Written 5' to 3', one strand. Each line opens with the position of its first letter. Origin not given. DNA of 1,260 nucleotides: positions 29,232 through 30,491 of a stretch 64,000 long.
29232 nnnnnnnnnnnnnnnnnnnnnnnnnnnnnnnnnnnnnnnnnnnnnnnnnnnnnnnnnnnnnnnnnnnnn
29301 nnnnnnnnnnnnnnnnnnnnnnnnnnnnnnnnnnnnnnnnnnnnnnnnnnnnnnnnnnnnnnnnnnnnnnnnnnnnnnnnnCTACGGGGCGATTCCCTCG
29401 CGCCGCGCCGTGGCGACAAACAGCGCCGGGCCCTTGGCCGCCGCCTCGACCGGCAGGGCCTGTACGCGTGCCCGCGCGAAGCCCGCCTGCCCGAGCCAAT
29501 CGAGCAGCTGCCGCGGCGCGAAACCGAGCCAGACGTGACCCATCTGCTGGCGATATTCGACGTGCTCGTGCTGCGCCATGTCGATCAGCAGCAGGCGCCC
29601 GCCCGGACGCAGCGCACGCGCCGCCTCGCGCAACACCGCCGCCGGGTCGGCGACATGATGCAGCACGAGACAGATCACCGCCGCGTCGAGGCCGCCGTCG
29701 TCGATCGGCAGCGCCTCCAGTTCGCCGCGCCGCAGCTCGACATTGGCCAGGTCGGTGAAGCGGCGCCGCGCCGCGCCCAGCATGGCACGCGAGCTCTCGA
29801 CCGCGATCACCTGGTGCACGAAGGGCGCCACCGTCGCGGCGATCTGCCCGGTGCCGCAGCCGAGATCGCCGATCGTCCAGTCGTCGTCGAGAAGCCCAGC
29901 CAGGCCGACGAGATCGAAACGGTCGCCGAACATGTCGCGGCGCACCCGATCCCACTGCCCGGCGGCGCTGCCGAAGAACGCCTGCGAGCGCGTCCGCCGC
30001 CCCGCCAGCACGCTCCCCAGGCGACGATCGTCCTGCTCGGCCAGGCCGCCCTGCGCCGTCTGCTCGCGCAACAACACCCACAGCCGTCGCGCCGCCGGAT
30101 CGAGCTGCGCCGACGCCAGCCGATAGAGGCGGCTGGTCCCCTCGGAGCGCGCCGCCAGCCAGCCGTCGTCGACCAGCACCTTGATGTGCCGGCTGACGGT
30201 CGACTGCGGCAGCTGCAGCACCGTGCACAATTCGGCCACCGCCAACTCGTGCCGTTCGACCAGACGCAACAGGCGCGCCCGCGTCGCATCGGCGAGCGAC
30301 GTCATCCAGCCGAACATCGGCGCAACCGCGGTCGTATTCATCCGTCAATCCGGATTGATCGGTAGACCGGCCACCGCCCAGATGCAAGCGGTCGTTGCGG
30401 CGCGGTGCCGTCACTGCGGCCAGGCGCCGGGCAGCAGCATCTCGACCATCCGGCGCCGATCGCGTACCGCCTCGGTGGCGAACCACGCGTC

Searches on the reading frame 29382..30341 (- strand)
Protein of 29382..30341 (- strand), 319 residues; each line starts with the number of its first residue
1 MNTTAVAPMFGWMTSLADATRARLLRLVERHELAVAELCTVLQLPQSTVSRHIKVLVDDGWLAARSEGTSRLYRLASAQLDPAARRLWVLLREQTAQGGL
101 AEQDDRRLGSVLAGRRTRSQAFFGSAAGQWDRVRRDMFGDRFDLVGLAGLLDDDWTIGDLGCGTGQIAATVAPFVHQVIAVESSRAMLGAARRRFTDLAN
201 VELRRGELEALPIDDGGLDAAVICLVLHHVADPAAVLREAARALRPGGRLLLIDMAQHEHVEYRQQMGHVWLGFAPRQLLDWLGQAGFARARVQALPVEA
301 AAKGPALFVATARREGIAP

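Call 9: search_protein_families(library=pfam, proteins=[window:29382-30341:-], max_evalue=0.001)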
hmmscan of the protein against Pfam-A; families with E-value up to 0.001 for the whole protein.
window:29382-30341:- (319 aa): 16 families
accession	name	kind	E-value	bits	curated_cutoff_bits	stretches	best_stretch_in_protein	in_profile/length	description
PF08241.18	Methyltransf_11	-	7.8e-23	81.4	21.2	1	159-251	2-94/95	Methyltransferase domain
PF13649.12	Methyltransf_25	-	4.4e-20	72.6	27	1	159-248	3-97/97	Methyltransferase domain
PF08242.18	Methyltransf_12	-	9.5e-17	62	30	1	159-250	2-98/98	Methyltransferase domain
PF13847.12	Methyltransf_31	-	9.7e-16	58.2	27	1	153-264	3-125/145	Methyltransferase domain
PF13489.12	Methyltransf_23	-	5e-13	49.5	27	1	159-288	28-159/164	Methyltransferase domain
PF01209.24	Ubie_methyltran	-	6.9e-13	48.9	20.1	1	157-266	51-165/233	ubiE/COQ5 methyltransferase family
PF01022.26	HTH_5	-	1.2e-09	38.4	22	1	18-60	1-43/47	Bacterial regulatory protein, arsR family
PF12840.13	HTH_20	-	1.8e-09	37.9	27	1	16-60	1-46/51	Helix-turn-helix domain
PF12802.13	MarR_2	-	2.3e-09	37.7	27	1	20-69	6-58/61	MarR family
PF05148.21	Methyltransf_8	-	2.2e-07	31.4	27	1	153-254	72-158/219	Hypothetical methyltransferase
PF09339.16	HTH_IclR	-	1.9e-05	24.8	22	1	24-63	8-49/52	IclR helix-turn-helix domain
PF05219.18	DREV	-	5.7e-05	22.8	26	1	154-263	95-198/265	DREV methyltransferase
PF25213.1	HVO_A0261_N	-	8.8e-05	22.8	35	1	19-68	11-59/86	HVO_A0261 N-terminal domain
PF05175.20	MTS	-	0.00016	21.8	23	1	156-267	34-150/170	Methyltransferase small domain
PF00891.24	Methyltransf_2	-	0.00042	20.2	22.3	1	156-260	65-172/210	O-methyltransferase domain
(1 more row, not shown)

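Call 20: search_protein_families(library=padloc, proteins=[window:29382-30341:-], max_evalue=0.01)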
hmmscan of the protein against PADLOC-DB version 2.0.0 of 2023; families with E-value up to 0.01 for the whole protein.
window:29382-30341:- (319 aa): 9 families
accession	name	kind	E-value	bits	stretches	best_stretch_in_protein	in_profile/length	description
PDLC04134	mad2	-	2.7e-17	60.8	1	159-301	297-430/492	mads_2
PDLC01438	Csa3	-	4e-12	44.8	1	9-92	138-211/305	"CAS-I,CAS-II,CAS-III,CAS-IV,CAS-V,CAS-VI; associated_signaling"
PDLC01720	Csa3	-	1.3e-11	43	1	15-79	21-92/118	Csa3_1_CAS-I-II-III-IV-V-VI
PDLC01852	CARF3--CARF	-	1.5e-05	23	1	13-72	138-197/208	-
PDLC01858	CARF3--CARF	-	0.0001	20.3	1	18-69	143-194/204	-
PDLC04370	PDC-M05A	-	0.00012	20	1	20-76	16-74/194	-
PDLC01860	CARF3--CARF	-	0.0004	18.5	1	15-75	140-200/210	-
PDLC01044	Csa3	-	0.0012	16.7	1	18-66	135-182/194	Type I-A associated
PDLC01848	CARF3--CARF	-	0.0052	14.5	1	15-66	133-183/197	-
